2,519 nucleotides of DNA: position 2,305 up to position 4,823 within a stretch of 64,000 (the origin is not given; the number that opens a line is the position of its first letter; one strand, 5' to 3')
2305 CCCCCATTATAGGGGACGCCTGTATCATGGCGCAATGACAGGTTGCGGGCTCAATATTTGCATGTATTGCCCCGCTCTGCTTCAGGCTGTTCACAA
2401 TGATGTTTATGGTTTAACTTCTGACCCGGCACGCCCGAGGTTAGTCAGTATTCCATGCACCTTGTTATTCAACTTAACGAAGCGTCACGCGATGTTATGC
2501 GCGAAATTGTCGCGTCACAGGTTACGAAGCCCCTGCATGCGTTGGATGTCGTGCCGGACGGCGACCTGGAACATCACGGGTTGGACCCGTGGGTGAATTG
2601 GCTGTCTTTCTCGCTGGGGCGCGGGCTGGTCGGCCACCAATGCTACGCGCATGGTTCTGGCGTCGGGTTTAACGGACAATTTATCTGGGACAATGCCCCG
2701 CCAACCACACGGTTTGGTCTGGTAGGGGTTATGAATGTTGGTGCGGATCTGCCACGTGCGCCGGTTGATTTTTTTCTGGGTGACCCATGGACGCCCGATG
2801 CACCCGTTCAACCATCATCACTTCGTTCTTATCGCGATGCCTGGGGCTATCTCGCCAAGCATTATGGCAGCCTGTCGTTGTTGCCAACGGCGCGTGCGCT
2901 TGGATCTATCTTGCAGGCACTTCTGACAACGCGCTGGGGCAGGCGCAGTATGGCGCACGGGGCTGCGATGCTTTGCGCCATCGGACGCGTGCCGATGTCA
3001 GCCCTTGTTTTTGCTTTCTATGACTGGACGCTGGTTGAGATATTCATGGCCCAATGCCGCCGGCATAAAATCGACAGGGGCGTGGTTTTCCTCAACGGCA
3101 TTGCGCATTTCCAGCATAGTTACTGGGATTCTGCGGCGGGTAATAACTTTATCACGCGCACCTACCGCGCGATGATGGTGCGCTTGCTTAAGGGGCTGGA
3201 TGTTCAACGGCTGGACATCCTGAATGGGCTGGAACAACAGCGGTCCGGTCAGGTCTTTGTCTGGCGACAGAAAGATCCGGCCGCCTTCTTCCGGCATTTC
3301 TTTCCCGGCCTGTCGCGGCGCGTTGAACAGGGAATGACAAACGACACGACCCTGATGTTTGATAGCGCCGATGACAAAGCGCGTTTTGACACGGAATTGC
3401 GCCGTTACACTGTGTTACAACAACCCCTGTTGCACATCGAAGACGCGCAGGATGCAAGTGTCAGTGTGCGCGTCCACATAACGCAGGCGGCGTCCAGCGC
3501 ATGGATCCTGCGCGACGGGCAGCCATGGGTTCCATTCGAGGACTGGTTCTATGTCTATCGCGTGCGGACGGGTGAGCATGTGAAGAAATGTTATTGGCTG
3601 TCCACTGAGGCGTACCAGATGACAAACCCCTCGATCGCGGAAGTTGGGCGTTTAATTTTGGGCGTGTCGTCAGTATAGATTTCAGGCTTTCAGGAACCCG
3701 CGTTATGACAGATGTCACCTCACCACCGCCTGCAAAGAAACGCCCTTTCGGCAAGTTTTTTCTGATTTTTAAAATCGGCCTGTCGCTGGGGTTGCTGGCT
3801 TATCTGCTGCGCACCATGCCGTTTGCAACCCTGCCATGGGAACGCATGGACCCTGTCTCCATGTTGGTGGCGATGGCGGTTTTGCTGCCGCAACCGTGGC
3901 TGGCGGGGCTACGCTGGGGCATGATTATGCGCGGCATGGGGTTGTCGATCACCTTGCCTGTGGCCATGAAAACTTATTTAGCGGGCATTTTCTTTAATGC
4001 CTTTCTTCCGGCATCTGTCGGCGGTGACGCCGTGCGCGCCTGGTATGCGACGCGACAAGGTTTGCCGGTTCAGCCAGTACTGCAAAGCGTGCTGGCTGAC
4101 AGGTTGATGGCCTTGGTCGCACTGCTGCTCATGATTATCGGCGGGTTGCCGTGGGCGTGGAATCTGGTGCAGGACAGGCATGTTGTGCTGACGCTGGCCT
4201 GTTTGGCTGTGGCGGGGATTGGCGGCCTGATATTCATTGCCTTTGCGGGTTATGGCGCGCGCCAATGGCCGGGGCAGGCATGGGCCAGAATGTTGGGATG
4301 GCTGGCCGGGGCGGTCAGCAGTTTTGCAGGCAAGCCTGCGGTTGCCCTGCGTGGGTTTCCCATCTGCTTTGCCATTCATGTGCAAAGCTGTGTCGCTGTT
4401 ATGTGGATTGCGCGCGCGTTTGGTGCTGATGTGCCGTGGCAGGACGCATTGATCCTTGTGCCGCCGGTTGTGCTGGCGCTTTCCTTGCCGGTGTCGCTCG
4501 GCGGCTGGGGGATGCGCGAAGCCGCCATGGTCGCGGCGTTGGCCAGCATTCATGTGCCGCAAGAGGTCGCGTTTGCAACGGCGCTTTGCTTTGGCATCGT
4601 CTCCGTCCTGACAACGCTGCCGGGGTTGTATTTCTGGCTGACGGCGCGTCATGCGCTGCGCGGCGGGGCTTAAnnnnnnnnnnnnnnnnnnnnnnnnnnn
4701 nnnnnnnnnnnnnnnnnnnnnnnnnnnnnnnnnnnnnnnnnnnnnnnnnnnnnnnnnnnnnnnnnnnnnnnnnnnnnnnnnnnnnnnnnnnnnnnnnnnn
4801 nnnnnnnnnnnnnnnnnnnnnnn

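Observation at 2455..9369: Polyprenyl-phosphate-sugar type periplasmic glycosylation module with accessory oxygenase and SDR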

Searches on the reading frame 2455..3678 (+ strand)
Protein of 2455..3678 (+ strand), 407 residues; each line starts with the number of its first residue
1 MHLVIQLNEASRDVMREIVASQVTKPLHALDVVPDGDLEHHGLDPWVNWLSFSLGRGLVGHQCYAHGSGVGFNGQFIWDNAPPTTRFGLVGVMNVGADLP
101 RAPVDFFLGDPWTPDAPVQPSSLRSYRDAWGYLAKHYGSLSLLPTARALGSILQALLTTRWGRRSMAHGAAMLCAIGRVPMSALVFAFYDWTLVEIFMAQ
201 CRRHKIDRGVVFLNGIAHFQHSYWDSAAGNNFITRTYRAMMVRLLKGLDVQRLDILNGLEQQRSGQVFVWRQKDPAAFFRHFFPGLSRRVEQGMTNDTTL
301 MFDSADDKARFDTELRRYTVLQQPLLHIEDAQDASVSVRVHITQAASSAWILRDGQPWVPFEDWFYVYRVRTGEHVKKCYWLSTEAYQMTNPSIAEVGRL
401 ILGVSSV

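Call 3: search_protein_families(library=pfam, proteins=[window:2455-3678:+], max_evalue=0.01)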
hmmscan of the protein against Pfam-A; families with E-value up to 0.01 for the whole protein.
window:2455-3678:+ (407 aa): 0 families

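Call 4: search_protein_families(library=ncbifam, proteins=[window:2455-3678:+], max_evalue=0.01)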
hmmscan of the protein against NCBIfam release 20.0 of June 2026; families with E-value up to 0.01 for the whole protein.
window:2455-3678:+ (407 aa): 0 families
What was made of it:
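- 2455..3678 (+): orf407: cytoplasmic alkaline-phosphatase-superfamily (NPP / phosphonoacetate-hydrolase-like) protein, a facultative accessory of the cassette. It lies 26 nt upstream of the UPF0104 gene on the same strand. No Pfam or NCBIfam hit (calls 3, 4).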

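Call 28: find_homologous_proteins(query=window:2455-3675:+, max_evalue=0.001)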
Query window:2455-3675:+ (407 aa): 8 proteins with E <= 0.001 among 5653 candidates.
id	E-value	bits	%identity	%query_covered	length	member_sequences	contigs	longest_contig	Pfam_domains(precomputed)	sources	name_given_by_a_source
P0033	1.8e-281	951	100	100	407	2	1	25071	-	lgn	-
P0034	8.7e-141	488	54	99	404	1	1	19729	-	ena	-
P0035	1.6e-122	428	48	99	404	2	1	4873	-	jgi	jgi:hypothetical protein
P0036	6.0e-29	119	29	94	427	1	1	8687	-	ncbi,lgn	-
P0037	4.1e-26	110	29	86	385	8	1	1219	-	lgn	-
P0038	9.4e-26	109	28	85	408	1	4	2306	-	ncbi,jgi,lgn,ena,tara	tara:strand:+ start:613 stop:1839 length:1227 start_codon:yes stop_codon:yes gene_type:complete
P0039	3.6e-25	107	26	92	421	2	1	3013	-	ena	-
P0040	8.0e-24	103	25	92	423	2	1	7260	-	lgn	-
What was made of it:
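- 2455..3678 (+): Only 8 homologues were found in 5.8 billion clusters (call 28).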

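Call 30: find_encoding_contigs(protein=P0035, flank=6000, max_places=2)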
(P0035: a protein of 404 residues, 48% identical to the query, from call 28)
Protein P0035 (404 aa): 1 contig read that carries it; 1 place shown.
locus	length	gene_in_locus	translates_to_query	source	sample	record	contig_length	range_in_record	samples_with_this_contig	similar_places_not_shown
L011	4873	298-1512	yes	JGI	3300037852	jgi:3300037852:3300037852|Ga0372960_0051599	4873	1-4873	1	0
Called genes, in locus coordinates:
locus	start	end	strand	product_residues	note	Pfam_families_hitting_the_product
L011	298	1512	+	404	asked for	-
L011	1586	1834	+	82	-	-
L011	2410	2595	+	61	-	-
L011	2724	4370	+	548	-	PF25973:BSH_CzcB, PF25893:HH_CzcB, PF25954:Beta-barrel_RND_2, PF25975:CzcB_C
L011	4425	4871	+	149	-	?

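Call 31: find_encoding_contigs(protein=P0036, flank=8000, max_places=2)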
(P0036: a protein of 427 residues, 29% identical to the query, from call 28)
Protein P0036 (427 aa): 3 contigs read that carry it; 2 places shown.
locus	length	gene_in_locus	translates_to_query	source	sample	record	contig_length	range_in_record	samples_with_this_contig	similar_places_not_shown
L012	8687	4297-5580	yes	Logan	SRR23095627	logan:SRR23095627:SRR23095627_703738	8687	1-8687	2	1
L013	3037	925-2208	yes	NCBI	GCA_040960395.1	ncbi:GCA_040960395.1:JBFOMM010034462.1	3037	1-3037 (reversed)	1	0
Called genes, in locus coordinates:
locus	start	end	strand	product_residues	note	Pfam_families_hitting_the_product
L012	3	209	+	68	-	?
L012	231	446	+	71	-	-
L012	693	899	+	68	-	-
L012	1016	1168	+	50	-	-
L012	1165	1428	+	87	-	-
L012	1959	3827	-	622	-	-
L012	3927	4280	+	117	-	-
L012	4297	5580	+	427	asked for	-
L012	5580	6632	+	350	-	PF13641:Glyco_tranf_2_3 (weak), PF00535:Glycos_transf_2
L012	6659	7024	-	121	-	-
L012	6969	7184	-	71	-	-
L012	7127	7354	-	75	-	-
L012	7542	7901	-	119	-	-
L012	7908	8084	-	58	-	-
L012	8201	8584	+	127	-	PF00589:Phage_integrase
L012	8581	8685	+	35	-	?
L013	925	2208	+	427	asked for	-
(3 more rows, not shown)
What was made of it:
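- Closest known: Gtr-type three-component O-antigen modification. Same: One orf407 homologue lies in an integrase-bearing gtr-like locus (call 31).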

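Call 35: search_protein_families(library=pfam, proteins=[L012:1959-3827:-, L012:3927-4280:+, L012:5580-6632:+], max_evalue=1)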
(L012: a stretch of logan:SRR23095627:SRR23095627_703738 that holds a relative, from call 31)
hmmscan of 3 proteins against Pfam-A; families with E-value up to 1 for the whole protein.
L012:1959-3827:- (622 aa): 0 families

L012:3927-4280:+ (117 aa): 1 family
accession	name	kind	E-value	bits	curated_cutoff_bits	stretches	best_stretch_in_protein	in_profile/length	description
PF00892.27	EamA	-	0.00032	21.4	28.2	1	7-112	36-133/135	EamA-like transporter family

L012:5580-6632:+ (350 aa): 2 families
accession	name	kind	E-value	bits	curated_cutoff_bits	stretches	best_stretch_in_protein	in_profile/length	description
PF00535.33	Glycos_transf_2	-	8.1e-15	55.6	23.3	1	13-176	2-166/168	Glycosyl transferase family 2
PF13641.12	Glyco_tranf_2_3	-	3.7e-06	27.5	27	1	11-113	3-111/230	Glycosyltransferase like family 2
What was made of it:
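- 2455..3678 (+): A 29%-identical homologue lies next to a GT2, an EamA-like protein and a polytopic protein in the integrase-bearing locus L012 (calls 31, 35).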

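Call 41: predict_structure(alignment_id=A2)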
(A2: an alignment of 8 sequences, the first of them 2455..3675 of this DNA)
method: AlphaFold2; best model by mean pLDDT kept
length: 407 residues; sequences in the alignment: 8
mean_pLDDT: 83.8   pTM: 0.84
mean pLDDT of the five models: 83.8, 79.6, 76.9, 76.3, 76.0
residues with pLDDT >= 90: 156; 70-90: 193; 50-70: 46; < 50: 12
segments of 3 or more residues with pLDDT < 50: 39-42, 63-67, 405-407
pLDDT, mean of each block of 10 residues (from residue 1): 93 86 78 71 69 80 51 79 89 68 83 65 76 71 85 92 93 89 89 95 93 88 87 92 91 92 84 87 85 73 90 94 88 82 89 96 89 86 90 91 61
secondary structure, 60 per line:
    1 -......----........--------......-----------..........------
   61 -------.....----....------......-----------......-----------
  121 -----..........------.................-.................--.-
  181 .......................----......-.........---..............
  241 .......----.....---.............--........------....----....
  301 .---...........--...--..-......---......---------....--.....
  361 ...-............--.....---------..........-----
elements in order: E2-7 H12-19 E28-33 H45-54 H68-72 H77-80 E87-92 E104-109 H126-135 H142-158 H160-175 H181-203 E208-213 H215-223 H227-247 E252-256 E260-272 H275-282 E289-292 E297-301 H305-315 E318-320 E326-331 E335-340 E350-353 E356-360 E365-376 E379-383 H394-402
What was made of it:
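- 2455..3678 (+): AF2 pLDDT 83.8 (call 41).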

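Call 44: fold_search(model_id=the predicted structure, library=pdb)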
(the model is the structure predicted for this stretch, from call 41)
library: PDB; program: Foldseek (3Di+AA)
matches with E <= 10: 614; with E <= 0.001: 68
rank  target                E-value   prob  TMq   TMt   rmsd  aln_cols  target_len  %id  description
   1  3szy                  1.1e-07  1.00  0.39  0.39  10.3       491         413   11  Crystal Structure of Phosphonoacetate hydrolase from Sinorhizobium meliloti 1021 in APO form (released 2011-08-03)
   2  1ei6_D                9.6e-07  1.00  0.40  0.41  10.0       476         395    9  CRYSTAL STRUCTURE OF PHOSPHONOACETATE HYDROLASE COMPLEXED WITH PHOSPHONOFORMATE (released 2003-11-25)
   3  1ei6_C                1.1e-06  1.00  0.38  0.38  11.3       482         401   12  CRYSTAL STRUCTURE OF PHOSPHONOACETATE HYDROLASE COMPLEXED WITH PHOSPHONOFORMATE (released 2003-11-25)
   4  3t02                  1.4e-06  1.00  0.39  0.39  10.2       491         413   11  Crystal Structure of Phosphonoacetate hydrolase from Sinorhizobium meliloti 1021 in complex with Phosphonoacetate (released 2011-08-03)
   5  5ege_A                2.0e-06  1.00  0.42  0.43   9.1       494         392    9  Structure of ENPP6, a choline-specific glycerophosphodiester-phosphodiesterase (released 2016-03-09)
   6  1ei6_A                2.2e-06  1.00  0.39  0.40  10.0       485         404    9  CRYSTAL STRUCTURE OF PHOSPHONOACETATE HYDROLASE COMPLEXED WITH PHOSPHONOFORMATE (released 2003-11-25)
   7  7n1s_A                2.4e-06  1.00  0.42  0.44  10.3       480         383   10  Crystal Structure Analysis of Xac Nucleotide Pyrophosphatase/Phosphodiesterase (released 2022-06-01)
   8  7mw8_A                3.1e-06  1.00  0.41  0.43  10.6       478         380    9  Crystal Structure Analysis of Xac Nucleotide Pyrophosphatase/Phosphodiesterase (released 2022-05-18)
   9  1ei6_B                3.5e-06  1.00  0.39  0.40  10.3       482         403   10  CRYSTAL STRUCTURE OF PHOSPHONOACETATE HYDROLASE COMPLEXED WITH PHOSPHONOFORMATE (released 2003-11-25)
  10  5ven_A                7.0e-06  1.00  0.39  0.40  10.8       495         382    8  Murine ectonucleotide pyrophosphatase / phosphodiesterase 5 (ENPP5, NPP5) (released 2017-09-20)
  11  7cba_A                8.4e-06  1.00  0.41  0.24  10.1       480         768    9  Crystal structure of snake venom phosphodiesterase (PDE) from Taiwan cobra (Naja atra atra) in complex with isorhamnet (released 2021-07-21)
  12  5ven_B                1.0e-05  1.00  0.41  0.44  10.2       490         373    8  Murine ectonucleotide pyrophosphatase / phosphodiesterase 5 (ENPP5, NPP5) (released 2017-09-20)
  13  5egh_B                1.1e-05  1.00  0.44  0.45   7.8       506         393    9  Structure of ENPP6, a choline-specific glycerophosphodiester-phosphodiesterase in complex with phosphocholine (released 2016-03-09)
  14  7mw8_F                1.1e-05  1.00  0.41  0.43  10.7       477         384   10  Crystal Structure Analysis of Xac Nucleotide Pyrophosphatase/Phosphodiesterase (released 2022-05-18)
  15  5tcd_A                1.1e-05  1.00  0.44  0.45   8.2       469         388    8  Human alkaline sphingomyelinase (ENPP7) in complex with phosphocholine (released 2017-03-22)
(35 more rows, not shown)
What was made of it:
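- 2455..3678 (+): Foldseek top hits are phosphonoacetate hydrolase 3SZY/1EI6, ENPP6 and Xac NPP, probability 1.0, TM about 0.40-0.45 (call 44).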

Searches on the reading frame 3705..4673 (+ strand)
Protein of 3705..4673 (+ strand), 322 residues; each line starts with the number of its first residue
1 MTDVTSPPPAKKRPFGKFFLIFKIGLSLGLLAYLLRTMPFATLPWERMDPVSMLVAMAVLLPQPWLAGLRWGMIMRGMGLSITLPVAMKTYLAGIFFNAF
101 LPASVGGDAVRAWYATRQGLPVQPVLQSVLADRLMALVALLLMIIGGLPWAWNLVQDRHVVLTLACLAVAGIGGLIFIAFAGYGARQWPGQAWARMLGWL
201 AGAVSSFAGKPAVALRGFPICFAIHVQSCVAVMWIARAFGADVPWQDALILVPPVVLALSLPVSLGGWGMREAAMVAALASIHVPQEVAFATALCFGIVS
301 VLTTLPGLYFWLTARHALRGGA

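Call 3: search_protein_families(library=pfam, proteins=[window:3705-4673:+], max_evalue=0.01)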
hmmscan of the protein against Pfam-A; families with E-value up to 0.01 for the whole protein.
window:3705-4673:+ (322 aa): 1 family
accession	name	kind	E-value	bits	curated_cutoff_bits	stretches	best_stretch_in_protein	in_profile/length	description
PF03706.18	LPG_synthase_TM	-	2.8e-42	145.7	33.4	1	21-307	2-302/302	Lysylphosphatidylglycerol synthase TM region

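Call 4: search_protein_families(library=ncbifam, proteins=[window:3705-4673:+], max_evalue=0.01)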
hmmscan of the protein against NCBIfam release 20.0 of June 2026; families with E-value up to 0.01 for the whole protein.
window:3705-4673:+ (322 aa): 1 family
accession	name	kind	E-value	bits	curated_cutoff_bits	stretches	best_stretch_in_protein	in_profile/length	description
TIGR00374.1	TIGR00374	subfamily_domain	6.6e-17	61.9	43.2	2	47-145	26-125/323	flippase-like domain-containing protein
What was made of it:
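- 3705..4673 (+): UPF0104 / LPG_synthase_TM family membrane protein (about 8 TM); candidate flippase for the lipid-linked sugar. PF03706 E 2.8e-42 over the full length; TIGR00374 'flippase-like domain' 6.6e-17 (calls 3, 4).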

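Call 71: search_protein_families(library=ncbifam, proteins=[window:3705-4673:+], max_evalue=0.001)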
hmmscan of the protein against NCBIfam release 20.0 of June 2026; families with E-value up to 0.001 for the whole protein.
window:3705-4673:+ (322 aa): 1 family
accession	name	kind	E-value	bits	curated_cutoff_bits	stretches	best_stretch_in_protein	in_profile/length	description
TIGR00374.1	TIGR00374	subfamily_domain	6.6e-17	61.9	43.2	2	47-145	26-125/323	flippase-like domain-containing protein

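Call 79: search_solved_structures(query=window:3705-4670:+, max_evalue=1)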
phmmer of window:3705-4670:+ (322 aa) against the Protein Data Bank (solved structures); distinct sequences matched with E-value up to 1: 0.
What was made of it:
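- On LPG_synthase_TM / UPF0104 (MprF flippase-domain family): There is no PDB sequence hit (call 79).
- Tried and rejected: A PDB sequence search with UPF0104 gave no hit (call 79).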
